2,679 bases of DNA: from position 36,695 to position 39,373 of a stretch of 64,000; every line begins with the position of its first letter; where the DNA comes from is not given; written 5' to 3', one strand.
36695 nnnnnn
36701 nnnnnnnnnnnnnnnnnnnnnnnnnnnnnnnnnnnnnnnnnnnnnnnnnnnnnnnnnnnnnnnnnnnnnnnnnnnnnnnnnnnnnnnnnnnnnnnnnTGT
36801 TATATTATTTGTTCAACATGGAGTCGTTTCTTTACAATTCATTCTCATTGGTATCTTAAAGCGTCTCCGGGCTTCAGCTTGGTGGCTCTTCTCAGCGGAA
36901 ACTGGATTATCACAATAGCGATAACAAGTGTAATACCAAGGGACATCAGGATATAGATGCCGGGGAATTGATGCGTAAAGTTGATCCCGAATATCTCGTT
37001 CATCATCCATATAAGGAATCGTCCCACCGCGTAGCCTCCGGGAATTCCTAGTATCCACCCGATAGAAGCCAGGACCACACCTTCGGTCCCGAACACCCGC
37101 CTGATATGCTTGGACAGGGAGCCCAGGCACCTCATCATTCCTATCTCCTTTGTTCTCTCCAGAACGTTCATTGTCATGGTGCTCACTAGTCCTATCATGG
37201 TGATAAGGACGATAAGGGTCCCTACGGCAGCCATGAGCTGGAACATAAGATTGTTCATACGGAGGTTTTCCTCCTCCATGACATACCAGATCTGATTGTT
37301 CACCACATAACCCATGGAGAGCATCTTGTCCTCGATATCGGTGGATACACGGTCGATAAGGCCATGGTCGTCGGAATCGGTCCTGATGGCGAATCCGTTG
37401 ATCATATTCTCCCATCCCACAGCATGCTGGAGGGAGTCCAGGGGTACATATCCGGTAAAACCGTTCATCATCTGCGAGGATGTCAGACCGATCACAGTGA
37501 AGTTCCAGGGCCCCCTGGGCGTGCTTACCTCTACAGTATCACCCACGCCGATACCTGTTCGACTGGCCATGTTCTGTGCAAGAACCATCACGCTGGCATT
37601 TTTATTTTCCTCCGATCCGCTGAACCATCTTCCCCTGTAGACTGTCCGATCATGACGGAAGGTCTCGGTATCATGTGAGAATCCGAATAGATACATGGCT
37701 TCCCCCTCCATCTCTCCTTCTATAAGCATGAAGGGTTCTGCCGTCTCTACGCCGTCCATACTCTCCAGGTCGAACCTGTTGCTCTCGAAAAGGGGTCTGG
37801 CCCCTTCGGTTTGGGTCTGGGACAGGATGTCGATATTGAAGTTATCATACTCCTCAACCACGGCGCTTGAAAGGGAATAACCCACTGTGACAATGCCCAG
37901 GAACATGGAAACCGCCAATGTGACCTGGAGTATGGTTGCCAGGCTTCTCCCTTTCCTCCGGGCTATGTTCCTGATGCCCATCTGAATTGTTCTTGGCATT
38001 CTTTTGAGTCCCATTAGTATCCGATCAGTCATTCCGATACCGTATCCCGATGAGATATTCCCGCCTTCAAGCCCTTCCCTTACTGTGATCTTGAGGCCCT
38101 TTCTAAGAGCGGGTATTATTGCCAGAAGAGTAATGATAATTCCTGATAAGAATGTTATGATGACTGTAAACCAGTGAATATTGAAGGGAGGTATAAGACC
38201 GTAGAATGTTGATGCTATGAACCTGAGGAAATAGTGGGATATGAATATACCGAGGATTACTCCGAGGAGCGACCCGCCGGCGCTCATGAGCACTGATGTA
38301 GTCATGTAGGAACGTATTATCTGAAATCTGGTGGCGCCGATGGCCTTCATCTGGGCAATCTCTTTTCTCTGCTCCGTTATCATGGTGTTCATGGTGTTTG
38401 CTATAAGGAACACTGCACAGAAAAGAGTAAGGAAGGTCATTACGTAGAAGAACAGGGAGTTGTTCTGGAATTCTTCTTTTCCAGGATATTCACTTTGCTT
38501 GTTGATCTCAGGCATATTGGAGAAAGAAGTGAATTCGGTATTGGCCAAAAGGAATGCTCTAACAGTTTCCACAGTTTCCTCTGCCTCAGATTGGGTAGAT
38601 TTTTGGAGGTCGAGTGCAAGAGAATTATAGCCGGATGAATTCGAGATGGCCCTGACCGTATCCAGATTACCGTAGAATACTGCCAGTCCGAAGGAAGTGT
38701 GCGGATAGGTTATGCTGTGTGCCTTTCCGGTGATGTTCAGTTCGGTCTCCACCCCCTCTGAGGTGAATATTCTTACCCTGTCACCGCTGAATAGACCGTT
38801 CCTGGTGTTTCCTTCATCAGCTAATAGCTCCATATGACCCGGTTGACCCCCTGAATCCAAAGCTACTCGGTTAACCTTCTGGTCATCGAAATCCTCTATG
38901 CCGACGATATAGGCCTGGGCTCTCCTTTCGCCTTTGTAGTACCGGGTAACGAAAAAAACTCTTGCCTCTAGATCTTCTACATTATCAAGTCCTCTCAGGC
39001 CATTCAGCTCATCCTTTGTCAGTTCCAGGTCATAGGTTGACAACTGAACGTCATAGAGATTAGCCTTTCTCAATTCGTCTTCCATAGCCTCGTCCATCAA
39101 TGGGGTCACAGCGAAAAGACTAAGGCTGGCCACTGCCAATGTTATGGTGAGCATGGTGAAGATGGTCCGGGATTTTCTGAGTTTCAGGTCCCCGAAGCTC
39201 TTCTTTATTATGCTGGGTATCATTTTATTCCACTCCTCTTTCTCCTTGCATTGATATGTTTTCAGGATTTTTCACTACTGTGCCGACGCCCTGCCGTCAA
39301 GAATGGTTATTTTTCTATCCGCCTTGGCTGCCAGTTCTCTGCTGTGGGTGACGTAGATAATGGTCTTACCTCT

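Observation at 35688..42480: Radical-SAM/SPASM enzyme co-transcribed with a double-FtsX ABC exporter and a PadR/DUF1700/DUF4097 envelope-stress triad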

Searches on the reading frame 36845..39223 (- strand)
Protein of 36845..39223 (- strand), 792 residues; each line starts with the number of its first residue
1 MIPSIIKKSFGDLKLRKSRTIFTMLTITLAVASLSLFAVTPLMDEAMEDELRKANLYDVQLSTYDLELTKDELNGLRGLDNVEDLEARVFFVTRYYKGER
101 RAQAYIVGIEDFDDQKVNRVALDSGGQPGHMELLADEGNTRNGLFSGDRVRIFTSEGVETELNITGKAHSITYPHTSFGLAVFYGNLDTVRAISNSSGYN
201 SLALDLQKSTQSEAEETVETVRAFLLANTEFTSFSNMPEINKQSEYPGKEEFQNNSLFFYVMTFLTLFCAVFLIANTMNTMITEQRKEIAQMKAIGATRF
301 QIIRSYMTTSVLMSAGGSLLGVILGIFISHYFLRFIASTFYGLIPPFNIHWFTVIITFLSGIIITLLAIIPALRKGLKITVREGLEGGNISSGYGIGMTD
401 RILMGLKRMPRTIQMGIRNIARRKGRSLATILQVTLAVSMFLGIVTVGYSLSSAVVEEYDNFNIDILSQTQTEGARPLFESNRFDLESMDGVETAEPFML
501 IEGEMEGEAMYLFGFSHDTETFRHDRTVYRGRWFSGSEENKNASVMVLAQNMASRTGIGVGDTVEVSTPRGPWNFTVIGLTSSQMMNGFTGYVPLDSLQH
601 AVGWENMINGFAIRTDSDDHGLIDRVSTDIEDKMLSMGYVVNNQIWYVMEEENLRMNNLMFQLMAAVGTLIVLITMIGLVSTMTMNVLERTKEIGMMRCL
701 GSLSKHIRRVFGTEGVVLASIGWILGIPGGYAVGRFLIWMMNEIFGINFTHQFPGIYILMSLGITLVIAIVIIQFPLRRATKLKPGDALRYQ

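Call 3: search_protein_families(library=pfam, proteins=[window:36845-39223:-], max_evalue=0.01)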
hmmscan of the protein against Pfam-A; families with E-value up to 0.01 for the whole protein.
window:36845-39223:- (792 aa): 3 families
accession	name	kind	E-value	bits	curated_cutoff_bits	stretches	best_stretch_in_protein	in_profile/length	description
PF02687.27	FtsX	-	5.3e-33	114.1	25.5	2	667-785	3-120/120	FtsX-like permease C-terminal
PF12704.14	MacB_PCD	-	1.1e-18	68.7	27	2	427-618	1-194/207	MacB-like periplasmic core domain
PF01568.27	Molydop_binding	-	0.0031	18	26.8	0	527-577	14-63/110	Molydopterin dinucleotide binding domain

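Call 4: search_protein_families(library=ncbifam, proteins=[window:36845-39223:-], max_evalue=0.01)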
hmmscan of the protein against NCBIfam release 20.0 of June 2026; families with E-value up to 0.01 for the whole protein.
window:36845-39223:- (792 aa): 10 families
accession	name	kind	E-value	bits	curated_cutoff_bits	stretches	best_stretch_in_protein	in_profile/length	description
TIGR03434.1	ADOP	subfamily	8.2e-39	133.3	622.3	2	528-791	544-802/803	ADOP family duplicated permease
TIGR02212.1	lolCE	equivalog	1.7e-23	83.2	362.45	2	500-792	100-411/411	lipoprotein-releasing ABC transporter permease subunit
NF007826.0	PRK10535.1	equivalog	1e-14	53.8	966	2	661-789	524-645/648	macrolide ABC transporter ATP-binding protein/permease MacB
NF038347.1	FtsX_Gpos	exception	1.7e-14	53.8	225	2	261-378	173-296/296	permease-like cell division protein FtsX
TIGR00439.2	FtsX_Gneg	equivalog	2.7e-13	49.8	255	2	259-373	170-287/292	permease-like cell division protein FtsX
NF038346.1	FtsX_actino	exception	3.8e-12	46.2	250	2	258-378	182-307/308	permease-like cell division protein FtsX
TIGR02213.1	lolE_release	exception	8.3e-12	44.7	540.35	2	592-789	202-408/411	lipoprotein-releasing ABC transporter permease subunit LolE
NF008076.0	PRK10814.1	exception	5.2e-11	42.2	473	2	265-374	273-386/399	lipoprotein-releasing ABC transporter permease subunit LolC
NF008357.0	PRK11146.1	exception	1.8e-10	40.2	439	2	586-787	199-409/414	lipoprotein-releasing ABC transporter permease subunit LolE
NF041854.1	ABC_perm_YbbP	equivalog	1.3e-05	23.3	999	1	252-368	237-351/806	putative ABC transporter permease subunit YbbP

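Call 37: find_homologous_proteins(query=window:36845-39223:-)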
Query window:36845-39223:- (792 aa): 156 proteins with E <= 0.001 among 8000 candidates; the best 120 are listed.
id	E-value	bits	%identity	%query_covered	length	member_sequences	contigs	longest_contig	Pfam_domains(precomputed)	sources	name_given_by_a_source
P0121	0.0e+0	1755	100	100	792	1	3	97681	PF02687.28,PF12704.15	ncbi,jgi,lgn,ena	-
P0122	1.6e-261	888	51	100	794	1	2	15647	PF02687.28,PF12704.15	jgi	jgi:putative ABC transport system permease protein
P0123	1.1e-257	875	50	100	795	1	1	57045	PF02687.28,PF12704.15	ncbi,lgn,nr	ncbi:MAG: ABC transporter permease [Candidatus Thermoplasmatota archaeon]|nr:ABC transporter permeas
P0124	7.4e-257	873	49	100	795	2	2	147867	PF02687.28,PF12704.15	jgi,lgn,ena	-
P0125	7.1e-250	849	50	100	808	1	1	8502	PF02687.28,PF12704.15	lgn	-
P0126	1.1e-247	842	49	100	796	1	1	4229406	PF02687.28,PF12704.15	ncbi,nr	ncbi:MAG: FtsX-like permease family protein [Thermoplasmata archaeon]|nr:MAG: FtsX-like permease fam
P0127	1.9e-246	838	49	100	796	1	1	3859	PF02687.28,PF12704.15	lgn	-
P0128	4.7e-245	834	48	100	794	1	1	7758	PF02687.28,PF12704.15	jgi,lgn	-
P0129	9.5e-244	829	48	96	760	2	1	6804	PF02687.28,PF12704.15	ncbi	ncbi:MAG: ABC transporter permease [Thermoplasmatota archaeon]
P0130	5.9e-243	827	49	100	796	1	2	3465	PF02687.28,PF12704.15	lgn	-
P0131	1.8e-242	825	48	100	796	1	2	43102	PF02687.28,PF12704.15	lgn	-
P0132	2.2e-242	825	49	100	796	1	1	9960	PF02687.28,PF12704.15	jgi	jgi:putative ABC transport system permease protein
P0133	5.2e-239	814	48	100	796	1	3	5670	PF02687.28,PF12704.15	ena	-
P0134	6.2e-239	813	48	100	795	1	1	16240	PF02687.28,PF12704.15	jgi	jgi:putative ABC transport system permease protein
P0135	9.0e-239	813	49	100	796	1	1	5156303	PF02687.28,PF12704.15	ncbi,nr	ncbi:MAG: FtsX-like permease family protein [Thermoplasmata archaeon]|nr:MAG: FtsX-like permease fam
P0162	5.0e-189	648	42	100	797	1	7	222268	PF02687.28,PF12704.15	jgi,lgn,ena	jgi:putative ABC transport system permease protein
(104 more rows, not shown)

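Call 38: find_encoding_contigs(protein=P0121, flank=6000, max_places=3)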
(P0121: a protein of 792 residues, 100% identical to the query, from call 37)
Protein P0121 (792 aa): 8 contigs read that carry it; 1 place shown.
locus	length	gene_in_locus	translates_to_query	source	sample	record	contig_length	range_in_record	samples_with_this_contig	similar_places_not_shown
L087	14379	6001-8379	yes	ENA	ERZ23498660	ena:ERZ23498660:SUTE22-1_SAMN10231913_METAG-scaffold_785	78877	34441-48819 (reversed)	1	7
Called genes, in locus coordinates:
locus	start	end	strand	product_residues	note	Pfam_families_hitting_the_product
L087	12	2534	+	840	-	PF00801:PKD (faint), PF15418:DUF4625 (faint), PF18911:PKD_4, PF22352:K319L-like_PKD (faint), PF18911:PKD_4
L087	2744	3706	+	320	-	PF13349:DUF4097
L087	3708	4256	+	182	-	PF03551:PadR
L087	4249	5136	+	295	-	PF13796:Sensor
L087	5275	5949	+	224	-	PF03193:RsgA_GTPase (faint), PF02463:SMC_N (faint), PF13555:AAA_29 (weak), PF00005:ABC_tran, PF13304:AAA_21 (faint)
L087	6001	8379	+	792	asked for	PF02687:FtsX, PF12704:MacB_PCD, PF02687:FtsX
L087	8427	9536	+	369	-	PF04055:Radical_SAM, PF13353:Fer4_12 (weak)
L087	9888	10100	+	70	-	-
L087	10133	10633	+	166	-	-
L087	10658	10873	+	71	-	-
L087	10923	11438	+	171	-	-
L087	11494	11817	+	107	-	PF01906:YbjQ_1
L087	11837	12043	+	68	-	-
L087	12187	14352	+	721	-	-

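Call 39: find_encoding_contigs(protein=P0124, flank=7000, max_places=2)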
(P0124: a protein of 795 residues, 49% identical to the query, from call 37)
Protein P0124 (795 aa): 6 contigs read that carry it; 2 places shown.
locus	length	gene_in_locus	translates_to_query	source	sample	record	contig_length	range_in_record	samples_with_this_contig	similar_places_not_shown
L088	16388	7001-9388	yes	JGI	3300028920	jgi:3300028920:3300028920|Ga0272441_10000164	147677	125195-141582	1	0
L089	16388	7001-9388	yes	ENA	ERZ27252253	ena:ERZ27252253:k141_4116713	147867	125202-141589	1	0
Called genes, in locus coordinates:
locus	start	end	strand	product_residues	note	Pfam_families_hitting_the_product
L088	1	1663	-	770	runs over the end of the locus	PF00270:DEAD, PF04851:ResIII, PF00633:HHH (faint), PF21210:RNA_helicase_helical, PF00271:Helicase_C, PF02732:ERCC4, PF12826:HHH_2 (weak), PF14520:HHH_5 (weak), +1 more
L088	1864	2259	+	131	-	-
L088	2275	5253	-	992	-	PF01326:PPDK_N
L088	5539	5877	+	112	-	-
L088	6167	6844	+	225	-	PF02463:SMC_N (faint), PF13476:AAA_23 (faint), PF13175:AAA_15 (faint), PF13555:AAA_29 (weak), PF00005:ABC_tran, PF13304:AAA_21 (faint)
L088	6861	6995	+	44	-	-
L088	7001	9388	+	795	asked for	PF12704:MacB_PCD, PF02687:FtsX, PF12704:MacB_PCD, PF02687:FtsX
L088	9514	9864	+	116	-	-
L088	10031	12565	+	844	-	PF13229:Beta_helix (weak), PF05048:NosD, PF13229:Beta_helix, PF05345:He_PIG (weak)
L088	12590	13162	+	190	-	PF12840:HTH_20 (faint), PF13412:HTH_24 (weak), PF24266:HTH_HVO_0163_N, PF12802:MarR_2 (faint)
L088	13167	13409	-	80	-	PF04023:FeoA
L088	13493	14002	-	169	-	PF01035:DNA_binding_1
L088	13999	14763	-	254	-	PF01884:PcrB, PF00977:His_biosynth (weak), PF05690:ThiG (weak)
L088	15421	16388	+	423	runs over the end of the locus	PF01637:ATPase_2 (faint), PF13173:AAA_14, PF13635:DUF4143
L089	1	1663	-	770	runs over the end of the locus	PF00270:DEAD, PF04851:ResIII, PF00633:HHH (faint), PF21210:RNA_helicase_helical, PF00271:Helicase_C, PF02732:ERCC4, PF12826:HHH_2 (weak), PF14520:HHH_5 (weak), +1 more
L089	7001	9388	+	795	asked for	PF12704:MacB_PCD, PF02687:FtsX, PF12704:MacB_PCD, PF02687:FtsX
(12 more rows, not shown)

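Call 40: find_encoding_contigs(protein=P0126, flank=7000, max_places=1)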
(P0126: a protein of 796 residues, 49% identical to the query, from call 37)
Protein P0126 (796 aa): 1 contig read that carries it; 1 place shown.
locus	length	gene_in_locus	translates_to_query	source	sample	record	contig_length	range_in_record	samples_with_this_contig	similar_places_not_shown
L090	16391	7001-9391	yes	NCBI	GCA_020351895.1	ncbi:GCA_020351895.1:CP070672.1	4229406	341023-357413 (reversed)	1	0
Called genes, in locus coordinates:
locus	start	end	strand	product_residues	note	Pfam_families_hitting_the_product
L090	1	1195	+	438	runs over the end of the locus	PF01565:FAD_binding_4, PF02913:FAD-oxidase_C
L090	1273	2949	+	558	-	-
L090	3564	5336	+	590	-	PF01578:Cytochrom_C_asm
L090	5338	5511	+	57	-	-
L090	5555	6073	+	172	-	PF13404:HTH_AsnC-type, PF13412:HTH_24, PF01037:AsnC_trans_reg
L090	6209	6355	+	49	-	PF12804:NTP_transf_3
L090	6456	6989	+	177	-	PF00005:ABC_tran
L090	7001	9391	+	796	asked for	PF02687:FtsX, PF12704:MacB_PCD, PF02687:FtsX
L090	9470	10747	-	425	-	PF01964:ThiC_Rad_SAM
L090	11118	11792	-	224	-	PF22564:HAAS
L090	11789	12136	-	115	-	PF13601:HTH_34 (weak), PF03551:PadR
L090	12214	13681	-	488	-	-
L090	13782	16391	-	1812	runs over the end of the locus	-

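Call 42: find_encoding_contigs(protein=P0123, flank=7000, max_places=1)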
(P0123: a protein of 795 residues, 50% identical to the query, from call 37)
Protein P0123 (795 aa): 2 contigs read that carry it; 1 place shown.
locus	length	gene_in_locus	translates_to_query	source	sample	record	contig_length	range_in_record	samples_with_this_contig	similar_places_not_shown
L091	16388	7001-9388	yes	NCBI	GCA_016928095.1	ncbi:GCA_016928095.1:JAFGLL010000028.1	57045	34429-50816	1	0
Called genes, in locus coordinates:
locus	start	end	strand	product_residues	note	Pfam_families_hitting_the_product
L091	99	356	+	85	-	-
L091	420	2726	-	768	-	PF00270:DEAD, PF04851:ResIII, PF21210:RNA_helicase_helical, PF00271:Helicase_C, PF02732:ERCC4, PF00633:HHH (faint), PF12826:HHH_2 (weak), PF14520:HHH_5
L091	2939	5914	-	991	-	PF01326:PPDK_N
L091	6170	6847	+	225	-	PF02463:SMC_N (faint), PF00005:ABC_tran, PF13304:AAA_21 (faint)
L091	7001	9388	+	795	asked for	PF12704:MacB_PCD (weak), PF02687:FtsX, PF12704:MacB_PCD, PF02687:FtsX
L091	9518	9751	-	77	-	PF04023:FeoA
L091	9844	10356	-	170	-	PF01035:DNA_binding_1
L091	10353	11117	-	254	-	PF01884:PcrB, PF00977:His_biosynth (weak)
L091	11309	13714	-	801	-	PF17957:Big_7 (faint)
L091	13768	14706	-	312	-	PF00294:PfkB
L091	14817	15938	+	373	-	-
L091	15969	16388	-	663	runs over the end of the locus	-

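Call 43: find_encoding_contigs(protein=P0135, flank=7000, max_places=1)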
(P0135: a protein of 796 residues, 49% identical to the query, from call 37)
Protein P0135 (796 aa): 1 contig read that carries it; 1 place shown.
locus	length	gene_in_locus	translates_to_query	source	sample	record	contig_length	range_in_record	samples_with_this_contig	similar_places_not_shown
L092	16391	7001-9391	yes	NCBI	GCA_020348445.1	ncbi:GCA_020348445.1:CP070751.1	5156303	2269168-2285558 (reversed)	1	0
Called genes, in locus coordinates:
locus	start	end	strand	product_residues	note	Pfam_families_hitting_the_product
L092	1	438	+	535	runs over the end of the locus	PF00710:Asparaginase, PF17763:Asparaginase_C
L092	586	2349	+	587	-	PF23911:DUF7253 (faint)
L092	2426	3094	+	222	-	PF00117:GATase, PF07722:Peptidase_C26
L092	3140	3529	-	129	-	PF14947:HTH_45 (weak)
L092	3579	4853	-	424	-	-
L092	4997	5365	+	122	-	PF04024:PspC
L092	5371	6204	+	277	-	PF13620:CarboxypepD_reg, PF13715:CarbopepD_reg_2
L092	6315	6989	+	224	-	PF02463:SMC_N (faint), PF13175:AAA_15 (faint), PF00005:ABC_tran, PF13304:AAA_21 (faint)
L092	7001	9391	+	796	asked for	PF02687:FtsX, PF12704:MacB_PCD, PF02687:FtsX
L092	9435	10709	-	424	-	PF01964:ThiC_Rad_SAM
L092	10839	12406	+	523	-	-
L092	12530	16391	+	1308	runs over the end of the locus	PF11614:FixG_C (faint), PF23619:Ig_VWA7 (faint), PF10633:NPCBM_assoc (faint), PF18884:TSP3_bac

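Call 64: search_protein_families(library=padloc, proteins=[window:36845-39223:-], max_evalue=0.001)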
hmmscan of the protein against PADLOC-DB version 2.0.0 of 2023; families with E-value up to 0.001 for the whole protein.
window:36845-39223:- (792 aa): 1 family
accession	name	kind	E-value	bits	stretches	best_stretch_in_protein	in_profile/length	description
PDLC01991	CARF_m8--CARF_LolE_TM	-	1.9e-08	30.9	1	646-781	416-548/810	-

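Call 67: find_encoding_contigs(protein=P0122, flank=8000, max_places=2)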
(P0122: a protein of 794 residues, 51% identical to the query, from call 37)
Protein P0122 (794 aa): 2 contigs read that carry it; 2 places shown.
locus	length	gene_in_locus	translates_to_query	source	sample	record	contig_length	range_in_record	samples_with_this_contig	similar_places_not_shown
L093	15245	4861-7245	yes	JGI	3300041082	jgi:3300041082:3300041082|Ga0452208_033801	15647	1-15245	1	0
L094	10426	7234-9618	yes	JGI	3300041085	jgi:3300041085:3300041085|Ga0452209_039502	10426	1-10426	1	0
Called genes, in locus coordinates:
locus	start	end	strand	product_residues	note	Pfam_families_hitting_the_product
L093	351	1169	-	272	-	PF00009:GTP_EFTU, PF00025:Arf, PF00071:Ras, PF01926:MMR_HSR1, PF02421:FeoB_N (weak), PF04670:Gtr1_RagA, PF08477:Roc, PF03193:RsgA_GTPase (weak)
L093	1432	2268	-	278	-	PF00009:GTP_EFTU, PF00025:Arf, PF03193:RsgA_GTPase (faint), PF00071:Ras, PF01926:MMR_HSR1 (weak), PF02421:FeoB_N (weak), PF04670:Gtr1_RagA (weak), PF08477:Roc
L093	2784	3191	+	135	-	PF04024:PspC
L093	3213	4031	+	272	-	PF13620:CarboxypepD_reg, PF13715:CarbopepD_reg_2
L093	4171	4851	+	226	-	PF13555:AAA_29 (weak), PF02463:SMC_N (faint), PF13175:AAA_15 (faint), PF00005:ABC_tran, PF13304:AAA_21 (faint)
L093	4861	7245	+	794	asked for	PF02687:FtsX, PF12704:MacB_PCD, PF02687:FtsX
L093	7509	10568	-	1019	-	-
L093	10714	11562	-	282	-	PF00514:Arm (faint), PF02985:HEAT (faint), PF13646:HEAT_2, PF03130:HEAT_PBS (faint), PF13513:HEAT_EZ (faint), PF13646:HEAT_2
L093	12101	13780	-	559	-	-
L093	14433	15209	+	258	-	PF14522:Cytochrome_C7 (faint)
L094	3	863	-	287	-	?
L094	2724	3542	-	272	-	PF00009:GTP_EFTU, PF00025:Arf, PF00071:Ras, PF01926:MMR_HSR1, PF02421:FeoB_N (weak), PF04670:Gtr1_RagA, PF08477:Roc, PF03193:RsgA_GTPase (weak)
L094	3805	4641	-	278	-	PF00009:GTP_EFTU, PF00025:Arf, PF03193:RsgA_GTPase (faint), PF00071:Ras, PF01926:MMR_HSR1 (weak), PF02421:FeoB_N (weak), PF04670:Gtr1_RagA (weak), PF08477:Roc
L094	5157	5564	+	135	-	PF04024:PspC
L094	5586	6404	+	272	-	PF13620:CarboxypepD_reg, PF13715:CarbopepD_reg_2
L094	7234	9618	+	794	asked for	PF02687:FtsX, PF12704:MacB_PCD, PF02687:FtsX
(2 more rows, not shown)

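Call 68: find_encoding_contigs(protein=P0162, flank=7000, max_places=1)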
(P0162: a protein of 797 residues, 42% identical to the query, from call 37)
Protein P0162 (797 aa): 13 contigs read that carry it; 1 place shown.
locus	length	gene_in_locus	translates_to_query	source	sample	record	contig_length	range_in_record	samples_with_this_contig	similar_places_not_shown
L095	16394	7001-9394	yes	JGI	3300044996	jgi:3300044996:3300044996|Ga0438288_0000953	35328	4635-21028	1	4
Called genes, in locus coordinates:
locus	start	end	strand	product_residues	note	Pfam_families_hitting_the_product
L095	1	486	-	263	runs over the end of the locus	PF01987:AIM24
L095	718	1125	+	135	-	-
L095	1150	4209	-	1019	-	PF17963:Big_9 (faint), PF22352:K319L-like_PKD (faint), PF00801:PKD, PF18911:PKD_4, PF07705:CARDB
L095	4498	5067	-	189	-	PF13328:HD_4, PF01966:HD (weak)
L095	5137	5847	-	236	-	PF23023:Anti-Pycsar_Apyc1, PF00753:Lactamase_B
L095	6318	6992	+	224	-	PF02463:SMC_N (faint), PF00005:ABC_tran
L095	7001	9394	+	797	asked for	PF02687:FtsX, PF12704:MacB_PCD, PF02687:FtsX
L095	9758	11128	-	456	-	PF00696:AA_kinase, PF13840:ACT_7 (faint), PF22468:ACT_9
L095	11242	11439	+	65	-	-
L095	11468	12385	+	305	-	PF13534:Fer4_17 (faint), PF12838:Fer4_7 (faint), PF13183:Fer4_8 (faint), PF00037:Fer4 (faint), PF12801:Fer4_5 (weak), PF13187:Fer4_9 (weak), PF13237:Fer4_10, PF13746:Fer4_18 (weak), +1 more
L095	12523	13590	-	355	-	PF01118:Semialdhyde_dh, PF02774:Semialdhyde_dhC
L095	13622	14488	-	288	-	PF22700:MVD-like_N, PF00288:GHMP_kinases_N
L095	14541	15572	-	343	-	PF01959:DHQS, PF26558:DHQS_2nd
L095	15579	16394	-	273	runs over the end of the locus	PF01791:DeoC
